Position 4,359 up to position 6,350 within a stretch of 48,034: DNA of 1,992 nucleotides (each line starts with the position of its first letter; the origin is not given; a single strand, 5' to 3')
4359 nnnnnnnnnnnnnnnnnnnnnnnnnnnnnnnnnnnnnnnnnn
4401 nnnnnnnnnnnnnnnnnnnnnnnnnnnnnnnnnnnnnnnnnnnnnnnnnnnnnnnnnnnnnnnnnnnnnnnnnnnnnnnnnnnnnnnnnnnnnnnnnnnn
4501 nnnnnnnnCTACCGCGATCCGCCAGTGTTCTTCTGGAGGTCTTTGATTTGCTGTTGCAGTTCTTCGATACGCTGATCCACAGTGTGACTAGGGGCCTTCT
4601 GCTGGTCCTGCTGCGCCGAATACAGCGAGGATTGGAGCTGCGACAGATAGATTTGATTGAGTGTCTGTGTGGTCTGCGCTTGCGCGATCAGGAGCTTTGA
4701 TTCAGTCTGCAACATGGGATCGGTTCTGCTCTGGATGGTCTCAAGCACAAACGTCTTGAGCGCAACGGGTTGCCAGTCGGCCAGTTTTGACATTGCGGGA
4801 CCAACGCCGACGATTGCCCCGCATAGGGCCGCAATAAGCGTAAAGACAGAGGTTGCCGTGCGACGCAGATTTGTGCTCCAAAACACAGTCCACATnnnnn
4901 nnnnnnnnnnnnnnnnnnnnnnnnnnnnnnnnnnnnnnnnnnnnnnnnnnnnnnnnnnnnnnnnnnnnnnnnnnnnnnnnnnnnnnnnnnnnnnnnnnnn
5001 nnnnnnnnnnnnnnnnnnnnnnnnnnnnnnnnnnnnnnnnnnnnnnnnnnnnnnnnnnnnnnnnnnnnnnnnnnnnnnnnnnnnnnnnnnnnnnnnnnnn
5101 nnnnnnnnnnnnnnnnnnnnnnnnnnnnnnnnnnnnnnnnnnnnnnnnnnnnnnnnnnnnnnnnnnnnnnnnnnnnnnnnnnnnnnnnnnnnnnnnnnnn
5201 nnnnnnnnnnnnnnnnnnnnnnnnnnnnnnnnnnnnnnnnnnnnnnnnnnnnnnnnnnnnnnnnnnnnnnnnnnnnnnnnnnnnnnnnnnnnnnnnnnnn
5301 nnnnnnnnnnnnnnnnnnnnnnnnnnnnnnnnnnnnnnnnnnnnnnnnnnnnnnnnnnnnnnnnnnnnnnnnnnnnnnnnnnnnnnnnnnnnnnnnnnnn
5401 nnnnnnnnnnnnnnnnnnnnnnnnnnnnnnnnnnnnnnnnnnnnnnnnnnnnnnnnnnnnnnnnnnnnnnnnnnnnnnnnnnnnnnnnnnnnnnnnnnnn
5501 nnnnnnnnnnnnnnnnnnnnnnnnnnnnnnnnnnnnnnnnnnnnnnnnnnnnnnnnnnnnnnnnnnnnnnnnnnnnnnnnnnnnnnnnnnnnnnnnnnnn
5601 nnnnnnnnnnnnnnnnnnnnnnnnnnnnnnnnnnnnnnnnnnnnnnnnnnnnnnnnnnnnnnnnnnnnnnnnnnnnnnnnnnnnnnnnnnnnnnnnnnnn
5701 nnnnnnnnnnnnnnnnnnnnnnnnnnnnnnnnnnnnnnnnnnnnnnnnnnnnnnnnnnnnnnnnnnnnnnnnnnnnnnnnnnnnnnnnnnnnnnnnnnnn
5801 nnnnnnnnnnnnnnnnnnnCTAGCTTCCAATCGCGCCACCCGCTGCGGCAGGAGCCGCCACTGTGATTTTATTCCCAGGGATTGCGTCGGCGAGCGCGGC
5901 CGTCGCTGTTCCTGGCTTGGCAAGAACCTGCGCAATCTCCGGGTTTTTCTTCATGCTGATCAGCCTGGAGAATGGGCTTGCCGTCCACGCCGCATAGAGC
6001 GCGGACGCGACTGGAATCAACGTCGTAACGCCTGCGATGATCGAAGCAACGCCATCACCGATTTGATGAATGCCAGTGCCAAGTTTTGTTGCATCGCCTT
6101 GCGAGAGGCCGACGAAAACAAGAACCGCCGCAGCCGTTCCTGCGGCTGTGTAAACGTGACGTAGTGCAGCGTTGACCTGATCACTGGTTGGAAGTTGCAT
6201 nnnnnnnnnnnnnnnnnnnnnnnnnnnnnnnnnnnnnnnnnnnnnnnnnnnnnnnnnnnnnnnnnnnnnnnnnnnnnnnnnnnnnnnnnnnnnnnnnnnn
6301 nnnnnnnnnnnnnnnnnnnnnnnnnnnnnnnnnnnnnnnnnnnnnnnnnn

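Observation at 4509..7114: Lysis cassette with an embedded outer-membrane beta-barrel gene and no recognisable o-spanin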

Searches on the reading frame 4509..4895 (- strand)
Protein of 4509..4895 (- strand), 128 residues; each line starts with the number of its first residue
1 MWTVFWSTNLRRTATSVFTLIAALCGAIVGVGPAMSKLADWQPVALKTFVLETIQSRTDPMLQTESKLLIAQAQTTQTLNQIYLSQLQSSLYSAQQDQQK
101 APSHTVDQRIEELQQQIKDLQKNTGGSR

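Call 5: search_protein_families(library=pfam, proteins=[window:4509-4895:-], max_evalue=0.1)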
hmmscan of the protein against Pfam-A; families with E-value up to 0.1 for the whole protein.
window:4509-4895:- (128 aa): 6 families
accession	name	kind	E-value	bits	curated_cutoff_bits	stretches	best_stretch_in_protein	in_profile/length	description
PF05622.17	HOOK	-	0.014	14.6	35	1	62-123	274-334/514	HOOK protein coiled-coil region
PF15456.11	Uds1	-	0.029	15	28.8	1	55-123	34-104/123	Up-regulated During Septation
PF25764.1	KIF21A_4th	-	0.038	14.1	33.1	1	54-123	48-119/183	KIF21A-like domain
PF07956.16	DUF1690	-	0.046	14.6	29.7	1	68-123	43-98/139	Protein of Unknown function (DUF1690)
PF09278.17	MerR-DNA-bind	-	0.053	14.6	25.4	1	90-122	25-57/65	MerR, DNA binding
PF01432.26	Peptidase_M3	-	0.058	13.2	27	1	64-121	307-366/457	Peptidase family M3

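Call 6: search_protein_families(library=phrogs, proteins=[window:4509-4895:-], max_evalue=0.1)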
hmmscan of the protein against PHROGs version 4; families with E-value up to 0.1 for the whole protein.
window:4509-4895:- (128 aa): 3 families
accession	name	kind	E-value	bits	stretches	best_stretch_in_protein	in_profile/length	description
phrog_37804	-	unknown function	0.064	13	1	57-123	321-385/621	-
phrog_1805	-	unknown function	0.072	14.2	1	105-123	2-20/54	-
phrog_1009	-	unknown function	0.082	14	0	19-124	9-99/103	-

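Call 54: search_protein_families(library=ncbifam, proteins=[window:4509-4895:-], max_evalue=0.1)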
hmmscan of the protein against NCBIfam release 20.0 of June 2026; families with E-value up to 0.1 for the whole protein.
window:4509-4895:- (128 aa): 1 family
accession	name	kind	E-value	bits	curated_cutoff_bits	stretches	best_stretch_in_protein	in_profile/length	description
NF052682.1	morpho_FcmC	equivalog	0.097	13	90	0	71-123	30-82/159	filament morphology membrane protein FcmC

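Call 72: search_dna_similar(query=window:4509-4895:-, collection=phages, mode=protein, max_evalue=1, max_rows=15)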
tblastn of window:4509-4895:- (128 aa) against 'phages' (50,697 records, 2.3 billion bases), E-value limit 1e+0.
No match.

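Call 82: find_homologous_proteins(query=window:4509-4895:-, max_evalue=0.01)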
Query window:4509-4895:- (128 aa): 45 proteins with E <= 0.01 among 51 candidates.
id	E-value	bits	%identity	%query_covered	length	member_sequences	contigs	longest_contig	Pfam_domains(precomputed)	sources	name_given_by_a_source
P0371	1.1e-74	266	99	100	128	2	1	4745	-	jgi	jgi:hypothetical protein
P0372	2.9e-69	248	89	100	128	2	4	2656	-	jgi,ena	jgi:hypothetical protein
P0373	4.7e-62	225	84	100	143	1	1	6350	-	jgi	jgi:cell division protein FtsL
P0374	3.0e-60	219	84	100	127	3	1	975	-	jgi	jgi:hypothetical protein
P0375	3.7e-55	203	78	100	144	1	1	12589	-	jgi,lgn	jgi:hypothetical protein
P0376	3.9e-53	196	75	100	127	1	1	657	-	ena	-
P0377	1.8e-52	194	77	100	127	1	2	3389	-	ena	-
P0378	1.8e-52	194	74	100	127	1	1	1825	-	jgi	-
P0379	3.2e-49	184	100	73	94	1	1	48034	-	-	-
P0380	2.1e-44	168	63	100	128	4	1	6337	-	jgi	jgi:hypothetical protein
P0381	1.6e-43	165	63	100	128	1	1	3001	-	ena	-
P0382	3.1e-42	161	74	88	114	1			-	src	-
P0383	1.7e-40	156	64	100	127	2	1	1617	-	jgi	jgi:hypothetical protein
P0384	4.7e-40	154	63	96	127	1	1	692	-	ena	-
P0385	2.0e-39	152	64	100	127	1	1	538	-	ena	-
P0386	2.3e-39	152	63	100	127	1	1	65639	-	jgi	jgi:hypothetical protein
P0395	3.8e-34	135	59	98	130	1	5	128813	-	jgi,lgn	jgi:hypothetical protein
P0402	1.1e-31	127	56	97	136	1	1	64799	-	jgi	jgi:hypothetical protein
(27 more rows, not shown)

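Call 83: find_encoding_contigs(protein=P0395, flank=5000, max_places=2)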
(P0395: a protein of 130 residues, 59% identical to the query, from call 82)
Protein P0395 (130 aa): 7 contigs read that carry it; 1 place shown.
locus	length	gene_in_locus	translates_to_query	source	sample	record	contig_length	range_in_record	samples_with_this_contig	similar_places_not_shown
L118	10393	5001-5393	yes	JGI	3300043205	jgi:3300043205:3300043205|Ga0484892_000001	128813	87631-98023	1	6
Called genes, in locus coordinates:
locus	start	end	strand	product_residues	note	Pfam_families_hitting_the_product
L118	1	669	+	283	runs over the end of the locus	PF01471:PG_binding_1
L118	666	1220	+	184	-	PF13392:HNH_3 (weak)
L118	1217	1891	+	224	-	-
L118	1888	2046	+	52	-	-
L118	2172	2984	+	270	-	-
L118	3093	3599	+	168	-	-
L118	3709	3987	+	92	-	-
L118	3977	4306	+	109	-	-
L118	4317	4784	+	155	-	-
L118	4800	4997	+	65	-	-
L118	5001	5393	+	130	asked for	-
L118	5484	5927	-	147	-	-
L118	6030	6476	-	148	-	-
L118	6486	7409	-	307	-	PF12760:Zn_ribbon_IS1595, PF12762:DDE_Tnp_IS1595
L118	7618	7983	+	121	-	-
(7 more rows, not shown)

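Call 84: find_encoding_contigs(protein=P0402, flank=5000, max_places=2)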
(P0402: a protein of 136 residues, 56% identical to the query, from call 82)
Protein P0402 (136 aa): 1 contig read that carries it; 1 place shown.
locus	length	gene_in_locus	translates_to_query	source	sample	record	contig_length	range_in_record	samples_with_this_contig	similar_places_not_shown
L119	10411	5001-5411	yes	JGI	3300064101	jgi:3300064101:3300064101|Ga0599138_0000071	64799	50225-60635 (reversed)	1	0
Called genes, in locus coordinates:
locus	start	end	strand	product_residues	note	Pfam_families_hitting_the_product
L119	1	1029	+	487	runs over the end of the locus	-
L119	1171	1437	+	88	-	-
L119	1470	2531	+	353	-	PF01510:Amidase_2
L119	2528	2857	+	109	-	-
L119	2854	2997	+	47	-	-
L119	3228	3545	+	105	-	PF19698:DUF6197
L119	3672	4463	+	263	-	-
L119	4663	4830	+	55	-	-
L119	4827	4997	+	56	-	-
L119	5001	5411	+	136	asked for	-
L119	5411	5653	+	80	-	-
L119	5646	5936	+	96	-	-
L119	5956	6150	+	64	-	-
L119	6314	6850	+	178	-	-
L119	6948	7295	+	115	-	-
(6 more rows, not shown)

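Call 85: find_encoding_contigs(protein=P0386, flank=5000, max_places=2)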
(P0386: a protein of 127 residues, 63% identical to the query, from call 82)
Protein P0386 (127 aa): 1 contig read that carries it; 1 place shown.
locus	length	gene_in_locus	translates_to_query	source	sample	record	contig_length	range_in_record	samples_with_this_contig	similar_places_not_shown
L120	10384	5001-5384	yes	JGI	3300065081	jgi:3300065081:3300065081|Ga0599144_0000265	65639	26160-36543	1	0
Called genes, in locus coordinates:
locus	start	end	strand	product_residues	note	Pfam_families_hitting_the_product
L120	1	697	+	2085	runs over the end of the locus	-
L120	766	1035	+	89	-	-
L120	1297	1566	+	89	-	-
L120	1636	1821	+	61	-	-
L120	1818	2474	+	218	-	-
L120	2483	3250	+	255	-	-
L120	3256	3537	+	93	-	-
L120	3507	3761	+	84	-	-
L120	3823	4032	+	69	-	-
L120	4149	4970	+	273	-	-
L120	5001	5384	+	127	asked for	-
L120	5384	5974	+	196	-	-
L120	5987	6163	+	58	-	-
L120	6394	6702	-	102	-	-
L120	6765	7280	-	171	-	-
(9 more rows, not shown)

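Call 94: search_protein_families(library=padloc, proteins=[window:4509-4895:-], max_evalue=0.1)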
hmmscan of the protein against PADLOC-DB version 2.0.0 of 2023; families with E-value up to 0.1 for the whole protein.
window:4509-4895:- (128 aa): 0 families

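Call 105: find_encoding_contigs(protein=P0375, flank=5000, max_places=2)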
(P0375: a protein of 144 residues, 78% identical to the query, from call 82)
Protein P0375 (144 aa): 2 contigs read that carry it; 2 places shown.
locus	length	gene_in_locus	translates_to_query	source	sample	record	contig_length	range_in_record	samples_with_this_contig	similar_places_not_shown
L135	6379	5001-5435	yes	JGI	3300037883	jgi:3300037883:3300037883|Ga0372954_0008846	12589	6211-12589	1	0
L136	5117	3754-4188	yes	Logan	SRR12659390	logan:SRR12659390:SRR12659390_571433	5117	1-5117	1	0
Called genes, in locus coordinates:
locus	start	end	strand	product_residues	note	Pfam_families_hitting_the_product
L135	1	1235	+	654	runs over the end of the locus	-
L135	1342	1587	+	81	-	-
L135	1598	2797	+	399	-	PF01510:Amidase_2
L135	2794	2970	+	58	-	-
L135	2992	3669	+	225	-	PF01048:PNP_UDP_1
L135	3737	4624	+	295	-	-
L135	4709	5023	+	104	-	-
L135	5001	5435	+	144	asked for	-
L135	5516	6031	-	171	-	-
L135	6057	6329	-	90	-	-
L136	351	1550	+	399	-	PF01510:Amidase_2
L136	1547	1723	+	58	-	-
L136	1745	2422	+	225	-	PF01048:PNP_UDP_1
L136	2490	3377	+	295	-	-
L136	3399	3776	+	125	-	-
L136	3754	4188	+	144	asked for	-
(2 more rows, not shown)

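Call 106: find_encoding_contigs(protein=P0373, flank=5000, max_places=2)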
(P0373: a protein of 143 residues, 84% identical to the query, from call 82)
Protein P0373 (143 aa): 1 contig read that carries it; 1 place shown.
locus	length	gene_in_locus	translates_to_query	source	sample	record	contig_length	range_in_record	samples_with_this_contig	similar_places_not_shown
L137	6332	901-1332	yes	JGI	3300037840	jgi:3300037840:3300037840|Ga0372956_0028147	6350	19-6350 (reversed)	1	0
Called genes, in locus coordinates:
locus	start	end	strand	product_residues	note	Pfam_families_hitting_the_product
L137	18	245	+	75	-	-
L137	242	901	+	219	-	PF01764:Lipase_3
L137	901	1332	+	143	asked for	-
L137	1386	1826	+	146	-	-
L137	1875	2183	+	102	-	-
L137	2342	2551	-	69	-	-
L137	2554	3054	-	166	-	-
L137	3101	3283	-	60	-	-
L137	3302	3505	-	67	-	-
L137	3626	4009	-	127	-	-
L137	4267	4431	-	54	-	-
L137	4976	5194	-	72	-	-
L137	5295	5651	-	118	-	-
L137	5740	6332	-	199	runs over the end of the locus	PF00589:Phage_integrase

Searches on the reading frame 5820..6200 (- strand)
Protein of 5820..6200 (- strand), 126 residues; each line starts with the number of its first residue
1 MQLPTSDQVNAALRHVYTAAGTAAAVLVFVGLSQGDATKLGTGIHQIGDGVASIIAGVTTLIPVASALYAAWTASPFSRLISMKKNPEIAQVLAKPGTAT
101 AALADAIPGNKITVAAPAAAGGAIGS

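Call 5: search_protein_families(library=pfam, proteins=[window:5820-6200:-], max_evalue=0.1)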
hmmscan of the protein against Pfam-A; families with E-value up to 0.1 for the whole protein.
window:5820-6200:- (126 aa): 1 family
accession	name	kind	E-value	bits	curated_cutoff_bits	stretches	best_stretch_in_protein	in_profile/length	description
PF02028.23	BCCT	-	0.031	13.2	27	1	15-74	170-228/485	BCCT, betaine/carnitine/choline family transporter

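Call 6: search_protein_families(library=phrogs, proteins=[window:5820-6200:-], max_evalue=0.1)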
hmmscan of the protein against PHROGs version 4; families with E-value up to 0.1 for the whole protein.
window:5820-6200:- (126 aa): 0 families

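Call 54: search_protein_families(library=ncbifam, proteins=[window:5820-6200:-], max_evalue=0.1)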
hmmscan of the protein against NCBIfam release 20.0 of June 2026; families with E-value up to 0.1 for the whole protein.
window:5820-6200:- (126 aa): 0 families

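Call 94: search_protein_families(library=padloc, proteins=[window:5820-6200:-], max_evalue=0.1)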
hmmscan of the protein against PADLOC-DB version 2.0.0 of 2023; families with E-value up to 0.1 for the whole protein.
window:5820-6200:- (126 aa): 0 families
